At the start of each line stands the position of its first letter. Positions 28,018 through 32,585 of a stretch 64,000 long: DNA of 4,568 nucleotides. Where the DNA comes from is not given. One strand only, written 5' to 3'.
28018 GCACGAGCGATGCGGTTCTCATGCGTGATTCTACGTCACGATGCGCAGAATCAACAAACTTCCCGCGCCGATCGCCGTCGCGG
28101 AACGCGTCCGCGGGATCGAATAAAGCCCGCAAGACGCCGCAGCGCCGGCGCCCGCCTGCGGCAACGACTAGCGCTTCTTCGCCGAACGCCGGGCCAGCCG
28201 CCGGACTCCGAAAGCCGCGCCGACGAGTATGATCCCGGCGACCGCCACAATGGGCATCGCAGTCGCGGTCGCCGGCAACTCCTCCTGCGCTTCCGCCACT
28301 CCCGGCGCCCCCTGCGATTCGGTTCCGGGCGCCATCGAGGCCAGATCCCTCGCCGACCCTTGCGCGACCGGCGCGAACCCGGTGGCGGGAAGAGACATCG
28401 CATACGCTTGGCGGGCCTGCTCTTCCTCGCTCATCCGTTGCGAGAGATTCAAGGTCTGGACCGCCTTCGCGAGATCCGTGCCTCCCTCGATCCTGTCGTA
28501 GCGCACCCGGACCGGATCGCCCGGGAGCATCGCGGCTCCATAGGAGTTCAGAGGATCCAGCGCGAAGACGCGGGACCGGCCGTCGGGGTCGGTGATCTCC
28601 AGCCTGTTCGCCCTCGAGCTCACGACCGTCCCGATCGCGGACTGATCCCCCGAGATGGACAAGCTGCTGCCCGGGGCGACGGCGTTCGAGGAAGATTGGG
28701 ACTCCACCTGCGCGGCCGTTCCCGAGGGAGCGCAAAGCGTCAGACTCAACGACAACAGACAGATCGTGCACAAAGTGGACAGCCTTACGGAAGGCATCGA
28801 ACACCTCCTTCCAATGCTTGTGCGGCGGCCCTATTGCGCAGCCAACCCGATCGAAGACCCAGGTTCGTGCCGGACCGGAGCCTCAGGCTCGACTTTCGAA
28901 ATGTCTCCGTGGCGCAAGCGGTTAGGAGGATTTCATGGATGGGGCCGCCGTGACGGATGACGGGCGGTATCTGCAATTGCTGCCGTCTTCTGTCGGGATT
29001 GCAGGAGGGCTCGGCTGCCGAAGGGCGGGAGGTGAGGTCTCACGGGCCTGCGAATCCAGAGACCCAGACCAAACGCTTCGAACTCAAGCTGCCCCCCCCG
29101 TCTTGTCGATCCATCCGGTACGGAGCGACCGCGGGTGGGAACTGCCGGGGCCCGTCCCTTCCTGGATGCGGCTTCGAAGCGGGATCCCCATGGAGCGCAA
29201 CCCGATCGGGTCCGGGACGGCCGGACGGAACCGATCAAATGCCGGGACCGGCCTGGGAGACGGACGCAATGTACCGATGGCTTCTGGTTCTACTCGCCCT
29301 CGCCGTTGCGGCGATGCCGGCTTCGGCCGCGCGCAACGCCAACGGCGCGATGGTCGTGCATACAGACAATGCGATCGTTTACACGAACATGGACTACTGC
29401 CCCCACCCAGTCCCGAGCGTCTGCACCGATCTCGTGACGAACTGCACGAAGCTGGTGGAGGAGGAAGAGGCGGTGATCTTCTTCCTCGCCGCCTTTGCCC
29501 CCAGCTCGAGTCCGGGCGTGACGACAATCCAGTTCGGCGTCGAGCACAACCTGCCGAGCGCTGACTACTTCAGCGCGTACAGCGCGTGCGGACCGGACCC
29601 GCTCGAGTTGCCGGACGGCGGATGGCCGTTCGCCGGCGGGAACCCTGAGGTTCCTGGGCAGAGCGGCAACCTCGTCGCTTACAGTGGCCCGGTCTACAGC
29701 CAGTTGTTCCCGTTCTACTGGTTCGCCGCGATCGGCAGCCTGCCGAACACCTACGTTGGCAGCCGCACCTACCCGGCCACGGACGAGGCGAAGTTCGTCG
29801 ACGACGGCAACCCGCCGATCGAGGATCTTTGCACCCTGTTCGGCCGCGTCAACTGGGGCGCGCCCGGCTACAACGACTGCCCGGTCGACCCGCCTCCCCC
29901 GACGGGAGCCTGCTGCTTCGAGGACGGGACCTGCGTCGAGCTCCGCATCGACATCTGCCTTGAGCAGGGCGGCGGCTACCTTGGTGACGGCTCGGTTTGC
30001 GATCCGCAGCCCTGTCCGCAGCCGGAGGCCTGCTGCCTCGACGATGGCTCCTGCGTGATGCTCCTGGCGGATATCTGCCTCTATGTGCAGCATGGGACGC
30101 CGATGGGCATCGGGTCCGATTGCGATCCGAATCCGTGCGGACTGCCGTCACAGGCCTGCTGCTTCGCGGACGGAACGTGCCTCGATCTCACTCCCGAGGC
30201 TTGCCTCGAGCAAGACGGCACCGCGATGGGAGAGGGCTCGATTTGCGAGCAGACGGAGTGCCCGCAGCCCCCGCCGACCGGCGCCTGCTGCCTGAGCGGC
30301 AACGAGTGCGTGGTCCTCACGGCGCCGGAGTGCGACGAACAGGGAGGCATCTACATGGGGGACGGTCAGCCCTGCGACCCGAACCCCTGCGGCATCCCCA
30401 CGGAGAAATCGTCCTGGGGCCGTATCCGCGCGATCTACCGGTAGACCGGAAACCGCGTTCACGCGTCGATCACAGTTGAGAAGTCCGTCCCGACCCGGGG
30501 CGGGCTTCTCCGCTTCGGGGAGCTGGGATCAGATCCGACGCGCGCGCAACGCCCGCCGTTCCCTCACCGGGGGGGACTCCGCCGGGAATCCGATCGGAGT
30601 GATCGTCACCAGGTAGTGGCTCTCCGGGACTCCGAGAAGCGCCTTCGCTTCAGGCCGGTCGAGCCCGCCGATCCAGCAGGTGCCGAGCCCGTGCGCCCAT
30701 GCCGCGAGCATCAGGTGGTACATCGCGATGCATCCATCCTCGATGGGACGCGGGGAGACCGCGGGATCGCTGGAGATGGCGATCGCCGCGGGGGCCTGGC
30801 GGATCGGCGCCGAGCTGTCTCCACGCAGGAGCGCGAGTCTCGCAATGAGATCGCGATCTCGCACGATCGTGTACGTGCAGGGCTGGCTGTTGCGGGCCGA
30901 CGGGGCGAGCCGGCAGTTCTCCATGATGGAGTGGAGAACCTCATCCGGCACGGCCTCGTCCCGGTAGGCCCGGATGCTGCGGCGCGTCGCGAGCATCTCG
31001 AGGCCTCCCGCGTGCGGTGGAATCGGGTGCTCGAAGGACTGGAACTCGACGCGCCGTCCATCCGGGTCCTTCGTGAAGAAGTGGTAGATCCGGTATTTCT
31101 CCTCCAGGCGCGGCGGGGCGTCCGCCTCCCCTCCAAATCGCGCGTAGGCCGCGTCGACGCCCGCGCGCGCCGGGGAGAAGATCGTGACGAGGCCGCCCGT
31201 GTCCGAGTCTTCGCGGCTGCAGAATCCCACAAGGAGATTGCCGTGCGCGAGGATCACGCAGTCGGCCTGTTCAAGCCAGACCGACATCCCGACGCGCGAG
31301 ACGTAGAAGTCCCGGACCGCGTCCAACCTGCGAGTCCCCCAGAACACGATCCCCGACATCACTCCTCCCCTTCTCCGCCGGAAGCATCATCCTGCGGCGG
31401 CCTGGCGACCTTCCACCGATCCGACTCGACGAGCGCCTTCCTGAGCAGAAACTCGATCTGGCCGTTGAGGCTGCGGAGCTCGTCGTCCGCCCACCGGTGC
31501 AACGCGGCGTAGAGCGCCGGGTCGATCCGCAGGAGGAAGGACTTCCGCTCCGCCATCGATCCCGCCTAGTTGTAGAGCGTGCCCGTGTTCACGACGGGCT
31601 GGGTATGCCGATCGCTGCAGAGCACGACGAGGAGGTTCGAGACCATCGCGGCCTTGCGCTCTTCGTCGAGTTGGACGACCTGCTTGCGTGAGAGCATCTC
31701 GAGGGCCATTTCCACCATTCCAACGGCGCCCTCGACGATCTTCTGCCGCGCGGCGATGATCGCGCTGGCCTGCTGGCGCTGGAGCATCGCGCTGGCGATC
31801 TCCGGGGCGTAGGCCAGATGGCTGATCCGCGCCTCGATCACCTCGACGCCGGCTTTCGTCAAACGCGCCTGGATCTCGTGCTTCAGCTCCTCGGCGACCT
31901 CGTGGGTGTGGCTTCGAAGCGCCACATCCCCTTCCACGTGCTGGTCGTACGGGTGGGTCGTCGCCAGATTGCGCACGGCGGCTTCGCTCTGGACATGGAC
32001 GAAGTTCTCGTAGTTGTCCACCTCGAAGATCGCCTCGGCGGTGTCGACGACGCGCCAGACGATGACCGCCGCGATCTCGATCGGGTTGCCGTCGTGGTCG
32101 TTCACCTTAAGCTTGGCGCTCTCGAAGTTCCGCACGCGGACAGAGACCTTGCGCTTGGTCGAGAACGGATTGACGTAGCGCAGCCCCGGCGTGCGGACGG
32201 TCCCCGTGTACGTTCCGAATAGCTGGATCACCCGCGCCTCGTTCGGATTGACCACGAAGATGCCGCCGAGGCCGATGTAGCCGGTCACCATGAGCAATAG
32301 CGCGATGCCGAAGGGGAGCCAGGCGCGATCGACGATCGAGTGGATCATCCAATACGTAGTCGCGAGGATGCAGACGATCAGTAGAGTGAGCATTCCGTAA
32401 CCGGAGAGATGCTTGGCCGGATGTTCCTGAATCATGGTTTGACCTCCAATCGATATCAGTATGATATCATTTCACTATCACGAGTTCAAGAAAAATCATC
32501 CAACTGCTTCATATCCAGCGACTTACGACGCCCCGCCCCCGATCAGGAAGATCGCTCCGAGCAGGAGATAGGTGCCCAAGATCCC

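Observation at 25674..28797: Sortase gene flanked by two paralogous secreted proteins with LPATAT / PLATAG-type tripartite sorting signals, in a diderm genome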

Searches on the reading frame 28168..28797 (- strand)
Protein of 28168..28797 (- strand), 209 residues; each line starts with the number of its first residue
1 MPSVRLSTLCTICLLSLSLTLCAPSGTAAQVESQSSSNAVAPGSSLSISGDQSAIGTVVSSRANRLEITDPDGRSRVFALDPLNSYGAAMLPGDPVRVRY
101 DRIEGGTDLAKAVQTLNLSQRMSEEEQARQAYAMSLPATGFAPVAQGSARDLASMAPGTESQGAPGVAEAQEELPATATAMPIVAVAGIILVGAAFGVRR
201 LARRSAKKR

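Call 3: search_protein_families(library=pfam, proteins=[window:28168-28797:-], max_evalue=0.1)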
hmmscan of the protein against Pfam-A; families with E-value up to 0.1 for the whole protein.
window:28168-28797:- (209 aa): 2 families
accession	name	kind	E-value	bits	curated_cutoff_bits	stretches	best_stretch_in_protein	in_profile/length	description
PF00746.26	Gram_pos_anchor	-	0.00061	20.1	20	1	168-205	3-41/43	LPXTG cell wall anchor motif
PF19394.4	DUF5969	-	0.081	13.7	25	0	88-120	2-34/93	Family of unknown function (DUF5969)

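Call 4: search_protein_families(library=ncbifam, proteins=[window:28168-28797:-], max_evalue=0.1)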
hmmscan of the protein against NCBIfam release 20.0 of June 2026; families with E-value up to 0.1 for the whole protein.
window:28168-28797:- (209 aa): 2 families
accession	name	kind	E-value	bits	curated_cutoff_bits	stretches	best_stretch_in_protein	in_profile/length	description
TIGR01167.1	LPXTG_anchor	domain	0.034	14.8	15.9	0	173-198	1-27/34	LPXTG cell wall anchor domain-containing protein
NF050011.2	PFE_CTERM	equivalog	0.064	13.9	24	0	188-204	11-27/28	PFE-CTERM domain-containing protein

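Call 25: find_homologous_proteins(query=window:28168-28797:-, max_evalue=0.001)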
Query window:28168-28797:- (209 aa): 2 proteins with E <= 0.001 among 1546 candidates.
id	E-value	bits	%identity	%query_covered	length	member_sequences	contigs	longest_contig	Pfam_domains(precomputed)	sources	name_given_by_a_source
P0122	6.7e-123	426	100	100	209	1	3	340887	-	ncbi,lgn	-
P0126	6.5e-46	175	49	100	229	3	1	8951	-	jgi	jgi:hypothetical protein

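Call 26: find_encoding_contigs(protein=P0126, flank=6000, max_places=3)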
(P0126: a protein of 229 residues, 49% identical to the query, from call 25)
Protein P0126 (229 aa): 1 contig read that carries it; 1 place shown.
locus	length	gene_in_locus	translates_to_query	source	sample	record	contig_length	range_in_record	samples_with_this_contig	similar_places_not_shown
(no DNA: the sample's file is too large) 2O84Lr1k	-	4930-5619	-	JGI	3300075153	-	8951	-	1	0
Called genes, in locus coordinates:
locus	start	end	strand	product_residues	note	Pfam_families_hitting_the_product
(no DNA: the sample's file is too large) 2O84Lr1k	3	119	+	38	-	?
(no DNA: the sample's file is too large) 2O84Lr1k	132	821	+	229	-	PF05076:SUFU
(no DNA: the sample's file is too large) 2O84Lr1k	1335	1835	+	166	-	PF11220:DUF3015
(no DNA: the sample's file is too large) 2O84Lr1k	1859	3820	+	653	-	PF25225:DUF7843, PF13387:Lnb_N, PF25222:DUF7840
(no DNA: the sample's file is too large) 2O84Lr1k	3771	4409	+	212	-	-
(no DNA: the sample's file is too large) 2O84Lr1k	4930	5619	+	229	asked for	-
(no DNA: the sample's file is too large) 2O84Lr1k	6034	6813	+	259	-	PF07998:Peptidase_M54 (weak), PF00413:Peptidase_M10 (weak)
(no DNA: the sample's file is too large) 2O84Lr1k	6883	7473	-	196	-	PF04203:Sortase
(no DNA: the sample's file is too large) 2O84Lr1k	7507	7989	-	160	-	-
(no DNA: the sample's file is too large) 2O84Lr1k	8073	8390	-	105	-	-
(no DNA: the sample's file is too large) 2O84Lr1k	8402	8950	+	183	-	?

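Call 28: search_protein_families(library=ncbifam, proteins=[P0126], max_evalue=0.01)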
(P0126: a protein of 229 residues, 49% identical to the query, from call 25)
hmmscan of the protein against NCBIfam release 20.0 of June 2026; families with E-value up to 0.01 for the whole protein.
P0126 (229 aa): 0 families

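Call 29: search_protein_families(library=pfam, proteins=[P0126, window:28168-28797:-], max_evalue=5)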
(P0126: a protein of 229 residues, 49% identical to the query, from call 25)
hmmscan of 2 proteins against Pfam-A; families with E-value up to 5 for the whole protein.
P0126 (229 aa): 3 families
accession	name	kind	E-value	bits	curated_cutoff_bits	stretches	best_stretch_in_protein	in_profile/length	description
PF12158.14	DUF3592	-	0.03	15.4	25.3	1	67-118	28-71/84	Domain of unknown function (DUF3592)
PF09948.15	PpoB2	-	0.082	13.3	28.7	1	16-71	39-93/188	Copper chaperone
PF22845.2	DUF3097_N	-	0.4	10.9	28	1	72-100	19-48/61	DUF3097, N-terminal domain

window:28168-28797:- (209 aa): 2 families
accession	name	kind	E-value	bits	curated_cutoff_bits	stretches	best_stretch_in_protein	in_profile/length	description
PF00746.26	Gram_pos_anchor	-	0.00061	20.1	20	1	168-205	3-41/43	LPXTG cell wall anchor motif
PF19394.4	DUF5969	-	0.081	13.7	25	1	88-120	2-34/93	Family of unknown function (DUF5969)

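Call 46: predict_structure(alignment_id=A2)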
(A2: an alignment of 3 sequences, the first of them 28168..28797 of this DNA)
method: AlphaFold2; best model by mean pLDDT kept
length: 209 residues; sequences in the alignment: 3
mean_pLDDT: 62.2   pTM: 0.37
mean pLDDT of the five models: 62.2, 59.3, 58.8, 58.3, 57.9
residues with pLDDT >= 90: 43; 70-90: 35; 50-70: 57; < 50: 74
segments of 3 or more residues with pLDDT < 50: 23-45, 140-183
pLDDT, mean of each block of 10 residues (from residue 1): 56 64 39 34 49 91 93 93 76 91 89 78 68 65 43 41 39 37 49 56 52
secondary structure, 60 per line:
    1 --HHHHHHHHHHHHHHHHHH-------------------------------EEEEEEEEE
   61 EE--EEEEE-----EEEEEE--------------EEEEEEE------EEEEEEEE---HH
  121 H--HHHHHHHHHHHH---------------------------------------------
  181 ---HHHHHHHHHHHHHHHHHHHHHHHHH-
elements in order: H3-20 E52-62 E65-69 E75-80 E95-101 E108-115 H124-135 H184-208

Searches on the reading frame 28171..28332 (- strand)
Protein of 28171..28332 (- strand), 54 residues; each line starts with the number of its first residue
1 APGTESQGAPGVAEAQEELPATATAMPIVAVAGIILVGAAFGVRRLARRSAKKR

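Call 31: search_protein_families(library=ncbifam, proteins=[window:28171-28332:-], max_evalue=10)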
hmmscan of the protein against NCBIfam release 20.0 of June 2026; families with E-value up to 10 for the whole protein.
seq(54 aa): 4 families
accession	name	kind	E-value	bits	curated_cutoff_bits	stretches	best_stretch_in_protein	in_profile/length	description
NF050011.2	PFE_CTERM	equivalog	0.0092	16.5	24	1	33-49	11-27/28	PFE-CTERM domain-containing protein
TIGR01167.1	LPXTG_anchor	domain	0.013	16.2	15.9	1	18-43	1-27/34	LPXTG cell wall anchor domain-containing protein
NF058670.1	sorting_LPXTATN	domain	0.024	15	32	1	19-42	1-24/32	LPxTATN C-terminal sorting signal domain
NF033902.0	iso_D2_wall_anc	subfamily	0.33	9.7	95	1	14-45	505-537/540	SpaH/EbpB family LPXTG-anchored major pilin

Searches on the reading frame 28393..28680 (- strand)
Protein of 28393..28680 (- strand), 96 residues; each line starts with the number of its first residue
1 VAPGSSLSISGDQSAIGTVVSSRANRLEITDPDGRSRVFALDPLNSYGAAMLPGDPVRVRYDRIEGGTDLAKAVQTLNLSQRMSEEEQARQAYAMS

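Call 48: search_protein_representatives(alignment_id=A3)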
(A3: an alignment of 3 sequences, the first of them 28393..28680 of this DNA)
Query: 3 sequences, 212 profile positions. Proteins with E-value up to 0.001 (for the whole library): 263; up to 1e-10: 22; up to 1e-30: 4. The best 150 are listed.
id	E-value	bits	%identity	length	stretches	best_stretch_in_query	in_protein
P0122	1.5e-65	236.9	-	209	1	13-211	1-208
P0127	2.4e-61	223.2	-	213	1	13-212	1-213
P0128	2.0e-42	161.3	-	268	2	37-212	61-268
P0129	2.8e-31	124.9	-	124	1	106-210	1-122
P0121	3.7e-30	121.2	-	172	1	45-204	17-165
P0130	1.9e-22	96.0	-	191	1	28-205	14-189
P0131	8.3e-19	84.1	-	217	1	67-207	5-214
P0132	1.5e-18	83.3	-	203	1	53-208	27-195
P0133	8.2e-15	71.1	-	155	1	65-207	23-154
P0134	9.5e-14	67.6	-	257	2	44-121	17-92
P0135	7.2e-13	64.7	-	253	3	39-129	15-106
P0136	1.2e-12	64.0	-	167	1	52-207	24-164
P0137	1.8e-12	63.5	-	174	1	46-206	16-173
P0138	2.3e-12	63.1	-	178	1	55-202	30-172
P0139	2.4e-12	63.1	-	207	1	25-208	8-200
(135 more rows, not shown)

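Call 51: find_encoding_contigs(protein=P0127, flank=6000, max_places=3)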
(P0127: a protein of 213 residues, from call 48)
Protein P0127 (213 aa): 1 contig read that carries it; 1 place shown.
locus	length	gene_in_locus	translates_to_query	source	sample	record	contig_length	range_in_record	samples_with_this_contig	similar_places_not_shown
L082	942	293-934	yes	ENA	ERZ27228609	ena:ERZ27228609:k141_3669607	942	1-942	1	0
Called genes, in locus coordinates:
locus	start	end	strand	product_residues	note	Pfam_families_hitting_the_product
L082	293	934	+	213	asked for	PF03229:Alpha_GJ (weak)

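Call 52: find_encoding_contigs(protein=P0130, flank=6000, max_places=3)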
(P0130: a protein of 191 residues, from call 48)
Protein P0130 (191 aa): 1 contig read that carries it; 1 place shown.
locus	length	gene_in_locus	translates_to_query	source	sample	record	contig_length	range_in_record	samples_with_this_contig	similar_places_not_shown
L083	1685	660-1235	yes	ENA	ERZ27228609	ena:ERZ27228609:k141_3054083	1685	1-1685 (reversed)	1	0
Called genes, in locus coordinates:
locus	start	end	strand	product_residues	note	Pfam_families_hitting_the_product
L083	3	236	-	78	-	?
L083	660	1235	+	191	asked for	-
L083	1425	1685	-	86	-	?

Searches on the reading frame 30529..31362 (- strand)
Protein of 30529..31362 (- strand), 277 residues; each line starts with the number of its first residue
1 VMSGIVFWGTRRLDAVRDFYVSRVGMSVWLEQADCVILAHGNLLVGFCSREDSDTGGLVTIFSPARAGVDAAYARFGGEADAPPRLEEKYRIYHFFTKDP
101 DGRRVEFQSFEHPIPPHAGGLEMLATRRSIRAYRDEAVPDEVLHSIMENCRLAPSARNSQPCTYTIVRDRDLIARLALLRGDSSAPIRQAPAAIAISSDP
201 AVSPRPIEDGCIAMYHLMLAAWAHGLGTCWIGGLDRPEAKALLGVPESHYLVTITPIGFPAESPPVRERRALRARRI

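Call 79: search_protein_families(library=pfam, proteins=[window:30529-31362:-], max_evalue=0.00001)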
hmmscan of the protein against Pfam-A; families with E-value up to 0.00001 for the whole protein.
window:30529-31362:- (277 aa): 2 families
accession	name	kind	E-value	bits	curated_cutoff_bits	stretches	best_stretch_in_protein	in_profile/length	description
PF00881.29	Nitroreductase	-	8.6e-26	91.5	23.5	2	125-177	2-54/167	Nitroreductase family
PF14512.11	TM1586_NiRdase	-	1.4e-11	44.9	27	0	215-264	89-137/215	Putative TM nitroreductase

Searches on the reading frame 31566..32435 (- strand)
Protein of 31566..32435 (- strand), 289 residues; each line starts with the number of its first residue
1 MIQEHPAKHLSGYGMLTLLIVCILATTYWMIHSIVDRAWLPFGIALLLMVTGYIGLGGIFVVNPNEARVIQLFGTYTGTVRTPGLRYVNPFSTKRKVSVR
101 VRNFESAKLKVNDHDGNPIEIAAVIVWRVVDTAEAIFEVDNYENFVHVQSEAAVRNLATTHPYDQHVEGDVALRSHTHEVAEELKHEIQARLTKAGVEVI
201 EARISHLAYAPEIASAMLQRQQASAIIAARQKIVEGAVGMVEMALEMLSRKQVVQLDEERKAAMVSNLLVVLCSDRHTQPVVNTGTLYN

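Call 34: search_protein_families(library=pfam, proteins=[window:31566-32435:-], max_evalue=0.00001)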
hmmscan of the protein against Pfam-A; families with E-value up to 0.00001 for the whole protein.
window:31566-32435:- (289 aa): 1 family
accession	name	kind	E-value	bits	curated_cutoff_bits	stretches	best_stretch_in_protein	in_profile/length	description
PF01145.31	Band_7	-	1.7e-30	106.8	23.6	1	60-235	1-173/176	SPFH domain / Band 7 family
